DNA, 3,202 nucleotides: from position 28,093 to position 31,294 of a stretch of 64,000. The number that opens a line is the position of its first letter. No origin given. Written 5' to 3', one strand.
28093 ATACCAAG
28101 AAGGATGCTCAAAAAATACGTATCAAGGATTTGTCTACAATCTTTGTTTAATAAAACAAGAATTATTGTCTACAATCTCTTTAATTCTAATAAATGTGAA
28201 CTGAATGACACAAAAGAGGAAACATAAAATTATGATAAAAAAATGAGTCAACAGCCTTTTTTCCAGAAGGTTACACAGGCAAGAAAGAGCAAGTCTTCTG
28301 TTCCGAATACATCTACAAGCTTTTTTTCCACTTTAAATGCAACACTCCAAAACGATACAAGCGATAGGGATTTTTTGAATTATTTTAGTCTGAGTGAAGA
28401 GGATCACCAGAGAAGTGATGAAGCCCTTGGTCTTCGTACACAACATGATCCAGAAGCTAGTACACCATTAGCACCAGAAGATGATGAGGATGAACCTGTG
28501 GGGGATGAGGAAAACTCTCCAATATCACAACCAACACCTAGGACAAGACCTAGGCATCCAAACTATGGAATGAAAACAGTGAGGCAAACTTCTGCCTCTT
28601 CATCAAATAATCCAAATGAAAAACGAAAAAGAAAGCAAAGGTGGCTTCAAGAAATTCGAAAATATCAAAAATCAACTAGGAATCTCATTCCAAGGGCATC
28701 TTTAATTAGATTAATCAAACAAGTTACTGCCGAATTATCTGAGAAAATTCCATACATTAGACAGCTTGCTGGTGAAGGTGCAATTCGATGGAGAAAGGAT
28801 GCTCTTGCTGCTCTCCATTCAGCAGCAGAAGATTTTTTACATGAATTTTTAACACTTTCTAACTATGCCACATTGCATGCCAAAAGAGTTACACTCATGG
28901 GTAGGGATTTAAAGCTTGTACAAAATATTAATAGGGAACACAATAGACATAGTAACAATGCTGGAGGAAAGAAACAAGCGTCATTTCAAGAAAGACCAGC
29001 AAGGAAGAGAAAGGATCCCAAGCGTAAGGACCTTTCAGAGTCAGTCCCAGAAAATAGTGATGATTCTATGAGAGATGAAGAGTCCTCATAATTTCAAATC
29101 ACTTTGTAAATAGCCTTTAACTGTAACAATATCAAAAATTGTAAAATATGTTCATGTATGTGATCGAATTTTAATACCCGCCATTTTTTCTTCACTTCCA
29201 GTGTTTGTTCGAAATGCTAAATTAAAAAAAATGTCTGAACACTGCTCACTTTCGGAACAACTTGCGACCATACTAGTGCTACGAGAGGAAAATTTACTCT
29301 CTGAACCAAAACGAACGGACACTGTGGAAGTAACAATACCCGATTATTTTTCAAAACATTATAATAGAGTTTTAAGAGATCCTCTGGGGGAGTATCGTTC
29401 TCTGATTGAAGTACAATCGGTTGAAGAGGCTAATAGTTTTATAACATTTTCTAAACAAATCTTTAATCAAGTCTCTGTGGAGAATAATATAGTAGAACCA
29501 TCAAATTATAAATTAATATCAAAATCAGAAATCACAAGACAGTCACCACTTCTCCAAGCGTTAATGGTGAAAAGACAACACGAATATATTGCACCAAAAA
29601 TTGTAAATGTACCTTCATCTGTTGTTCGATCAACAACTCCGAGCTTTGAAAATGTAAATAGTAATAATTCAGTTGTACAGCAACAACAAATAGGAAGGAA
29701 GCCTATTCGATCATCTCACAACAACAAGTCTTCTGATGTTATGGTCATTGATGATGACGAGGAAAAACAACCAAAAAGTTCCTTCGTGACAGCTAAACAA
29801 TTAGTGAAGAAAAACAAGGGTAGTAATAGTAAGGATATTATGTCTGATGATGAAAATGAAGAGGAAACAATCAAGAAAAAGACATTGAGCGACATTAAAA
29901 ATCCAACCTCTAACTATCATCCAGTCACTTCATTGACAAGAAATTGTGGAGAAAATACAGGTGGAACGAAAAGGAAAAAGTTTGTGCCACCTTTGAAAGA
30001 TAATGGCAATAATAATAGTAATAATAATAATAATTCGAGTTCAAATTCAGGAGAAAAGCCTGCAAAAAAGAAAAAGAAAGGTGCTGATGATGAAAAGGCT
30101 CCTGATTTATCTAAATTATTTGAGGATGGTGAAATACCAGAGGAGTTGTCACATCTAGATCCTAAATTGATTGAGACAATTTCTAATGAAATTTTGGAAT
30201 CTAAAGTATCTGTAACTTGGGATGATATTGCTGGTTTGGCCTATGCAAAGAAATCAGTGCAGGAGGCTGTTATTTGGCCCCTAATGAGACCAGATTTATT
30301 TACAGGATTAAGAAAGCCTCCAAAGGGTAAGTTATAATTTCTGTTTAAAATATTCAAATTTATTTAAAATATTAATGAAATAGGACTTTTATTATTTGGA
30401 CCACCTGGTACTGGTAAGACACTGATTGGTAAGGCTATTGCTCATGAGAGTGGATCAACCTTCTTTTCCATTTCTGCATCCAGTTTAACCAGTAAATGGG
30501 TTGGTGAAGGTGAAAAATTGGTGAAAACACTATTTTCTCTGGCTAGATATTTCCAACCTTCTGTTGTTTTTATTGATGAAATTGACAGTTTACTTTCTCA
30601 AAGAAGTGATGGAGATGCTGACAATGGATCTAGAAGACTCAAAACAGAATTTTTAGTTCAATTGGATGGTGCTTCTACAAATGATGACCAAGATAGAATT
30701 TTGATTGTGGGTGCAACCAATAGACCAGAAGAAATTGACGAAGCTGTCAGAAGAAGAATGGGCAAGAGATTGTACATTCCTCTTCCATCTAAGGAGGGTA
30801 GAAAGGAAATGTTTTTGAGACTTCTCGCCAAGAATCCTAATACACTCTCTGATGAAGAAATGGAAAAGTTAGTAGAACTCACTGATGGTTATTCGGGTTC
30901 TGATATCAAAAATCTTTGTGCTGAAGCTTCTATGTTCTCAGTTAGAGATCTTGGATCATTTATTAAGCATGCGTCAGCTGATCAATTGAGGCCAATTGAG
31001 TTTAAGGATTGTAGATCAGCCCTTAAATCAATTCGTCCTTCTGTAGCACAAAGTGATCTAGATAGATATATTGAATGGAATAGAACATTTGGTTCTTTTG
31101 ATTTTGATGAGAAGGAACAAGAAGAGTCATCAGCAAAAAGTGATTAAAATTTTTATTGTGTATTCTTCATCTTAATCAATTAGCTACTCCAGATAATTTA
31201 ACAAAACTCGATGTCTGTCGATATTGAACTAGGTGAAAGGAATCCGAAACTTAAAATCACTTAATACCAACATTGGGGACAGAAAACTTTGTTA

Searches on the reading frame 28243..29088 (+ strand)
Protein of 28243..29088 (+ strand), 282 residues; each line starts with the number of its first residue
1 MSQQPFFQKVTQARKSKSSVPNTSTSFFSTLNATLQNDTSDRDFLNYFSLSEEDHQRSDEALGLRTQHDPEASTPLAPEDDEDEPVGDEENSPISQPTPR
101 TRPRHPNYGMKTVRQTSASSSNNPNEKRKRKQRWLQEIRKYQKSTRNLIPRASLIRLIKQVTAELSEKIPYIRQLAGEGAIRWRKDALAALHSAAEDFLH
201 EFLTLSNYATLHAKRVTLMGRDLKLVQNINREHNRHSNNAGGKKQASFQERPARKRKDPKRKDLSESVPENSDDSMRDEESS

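Call 43: search_protein_families(library=pfam, proteins=[window:28243-29088:+], max_evalue=0.001)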
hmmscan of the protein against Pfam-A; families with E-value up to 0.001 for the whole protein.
window:28243-29088:+ (282 aa): 1 family
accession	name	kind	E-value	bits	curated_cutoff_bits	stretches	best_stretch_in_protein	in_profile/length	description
PF00125.30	Histone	-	1.9e-21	77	26.4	1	99-226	5-118/122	Core histone H2A/H2B/H3/H4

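Call 64: search_solved_structures(query=window:28243-29088:+, max_evalue=0.00001)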
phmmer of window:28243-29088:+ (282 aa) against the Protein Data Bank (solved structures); distinct sequences matched with E-value up to 0.00001: 165 (the best 60 are shown).
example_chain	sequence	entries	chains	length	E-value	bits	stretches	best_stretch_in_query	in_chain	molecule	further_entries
9lrv_A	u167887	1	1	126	1.1e-14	58.1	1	111-229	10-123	Histone H3-like centromeric protein cnp1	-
9lrv_E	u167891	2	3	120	1.8e-14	57.3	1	123-229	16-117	Histone H3-like centromeric protein cnp1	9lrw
7k78_A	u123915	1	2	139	3.4e-13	53.1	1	108-230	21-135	Cse4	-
7on1_e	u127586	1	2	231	1.5e-12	51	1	55-230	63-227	BJ4_G0007000.mRNA.1.CDS.1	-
6uph_A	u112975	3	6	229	1.7e-12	50.8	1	55-230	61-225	Histone H3-like centromeric protein CSE4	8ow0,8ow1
6qld_e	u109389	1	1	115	4.5e-12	49.4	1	126-229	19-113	Histone H3-like centromeric protein CSE4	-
2yfw_A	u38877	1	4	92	6.1e-12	49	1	135-230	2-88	HISTONE H3-LIKE CENTROMERIC PROTEIN CSE4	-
6qld_a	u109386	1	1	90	6.3e-12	49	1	135-229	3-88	Histone H3-like centromeric protein CSE4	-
2yfv_A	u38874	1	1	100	6.4e-12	48.9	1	133-229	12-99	HISTONE H3-LIKE CENTROMERIC PROTEIN CSE4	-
3nqu_A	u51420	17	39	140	8.4e-12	48.6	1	89-229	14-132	Histone H3-like centromeric protein A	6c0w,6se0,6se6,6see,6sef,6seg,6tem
9gxa_A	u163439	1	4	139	8.8e-12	48.5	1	91-229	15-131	Histone H3-like centromeric protein A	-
3an2_A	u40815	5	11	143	1.3e-11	47.9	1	88-229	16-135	Histone H3-like centromeric protein A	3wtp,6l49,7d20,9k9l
6buz_A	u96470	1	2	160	2.8e-11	46.8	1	85-229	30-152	Histone H3-like centromeric protein A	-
4h9s_A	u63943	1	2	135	3.7e-11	46.4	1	108-232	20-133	Histone H3.3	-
3r45_A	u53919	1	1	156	4.3e-11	46.2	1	76-229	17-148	Histone H3-like centromeric protein A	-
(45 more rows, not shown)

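Call 67: search_protein_families(library=pfam, proteins=[P0017], max_evalue=1)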
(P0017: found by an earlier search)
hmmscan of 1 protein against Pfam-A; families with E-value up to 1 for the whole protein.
P0017 (1181 aa): 2 families
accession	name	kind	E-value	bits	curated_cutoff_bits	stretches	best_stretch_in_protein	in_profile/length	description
PF00168.36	C2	-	5e-18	65.7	22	2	962-1050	19-103/104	C2 domain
PF25339.1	C2_C2CD3_N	-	9e-09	35.8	27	1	41-99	84-143/145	N-terminal C2 domain of C2CD3 protein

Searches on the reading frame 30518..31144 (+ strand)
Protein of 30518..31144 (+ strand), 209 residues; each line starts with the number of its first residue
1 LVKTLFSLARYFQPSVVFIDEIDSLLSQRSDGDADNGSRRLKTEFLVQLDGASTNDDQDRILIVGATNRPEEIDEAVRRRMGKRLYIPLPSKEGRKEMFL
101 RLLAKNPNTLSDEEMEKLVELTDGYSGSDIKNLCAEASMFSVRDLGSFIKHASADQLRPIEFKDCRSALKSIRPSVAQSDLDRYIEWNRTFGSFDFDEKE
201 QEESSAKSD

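Call 43: search_protein_families(library=pfam, proteins=[window:30518-31144:+], max_evalue=0.001)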
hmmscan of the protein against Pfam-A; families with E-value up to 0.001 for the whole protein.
window:30518-31144:+ (209 aa): 3 families
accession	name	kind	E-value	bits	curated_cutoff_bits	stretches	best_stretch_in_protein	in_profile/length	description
PF00004.35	AAA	-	2.3e-18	67.3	21.2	1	2-89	46-131/131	ATPase family associated with various cellular activities (AAA)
PF17862.7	AAA_lid_3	-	1.9e-12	46.9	27.2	1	112-150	1-39/45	AAA+ lid domain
PF09336.16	Vps4_C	-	4.9e-11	42.9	21.3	1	158-192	27-61/61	Vps4 C terminal oligomerisation domain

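Call 68: search_solved_structures(query=window:30518-31144:+, max_evalue=1e-20)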
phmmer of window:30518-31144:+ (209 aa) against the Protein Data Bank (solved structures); distinct sequences matched with E-value up to 1e-20: 127 (the best 60 are shown).
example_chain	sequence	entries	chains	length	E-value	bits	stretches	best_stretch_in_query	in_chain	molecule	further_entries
3d8b_A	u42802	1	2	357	6.8e-63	215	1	1-192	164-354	Fidgetin-like protein 1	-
8r64_B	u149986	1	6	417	2.1e-62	213.5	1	1-193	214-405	Fidgetin-like protein 1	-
4l15_A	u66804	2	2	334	1.1e-55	191.5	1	1-193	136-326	Fidgetin-like protein 1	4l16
5z6q_A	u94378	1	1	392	2.6e-51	177.3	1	1-193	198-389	Spastin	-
6pek_A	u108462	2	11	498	4.2e-51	176.6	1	1-193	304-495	Spastin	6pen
3vfd_A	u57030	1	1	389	6.6e-51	175.9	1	1-193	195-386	Spastin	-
5z6r_A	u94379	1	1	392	6.7e-51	175.9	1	1-193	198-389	Spastin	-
3b9p_A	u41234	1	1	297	7.7e-50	172.5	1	1-194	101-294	CG5977-PA, isoform A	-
6p12_B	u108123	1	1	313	9.8e-50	172.1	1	1-194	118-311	Drosophila melanogaster Spastin AAA domain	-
6nyv_B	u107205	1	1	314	9.9e-50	172.1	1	1-194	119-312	Spastin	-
6p11_B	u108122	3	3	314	9.9e-50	172.1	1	1-194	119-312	Drosophila melanogaster Spastin AAA domain | Spastin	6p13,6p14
6nyw_B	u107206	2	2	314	9.9e-50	172.1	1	1-194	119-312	Spastin | Drosophila melanogaster Spastin AAA domain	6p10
6p07_A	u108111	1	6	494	6.2e-49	169.5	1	1-194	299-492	Spastin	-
5vc7_A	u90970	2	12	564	5.1e-45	156.7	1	2-192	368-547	VCP-like ATPase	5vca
5g4g_A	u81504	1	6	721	2.5e-44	154.5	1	2-181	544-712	VCP-LIKE ATPASE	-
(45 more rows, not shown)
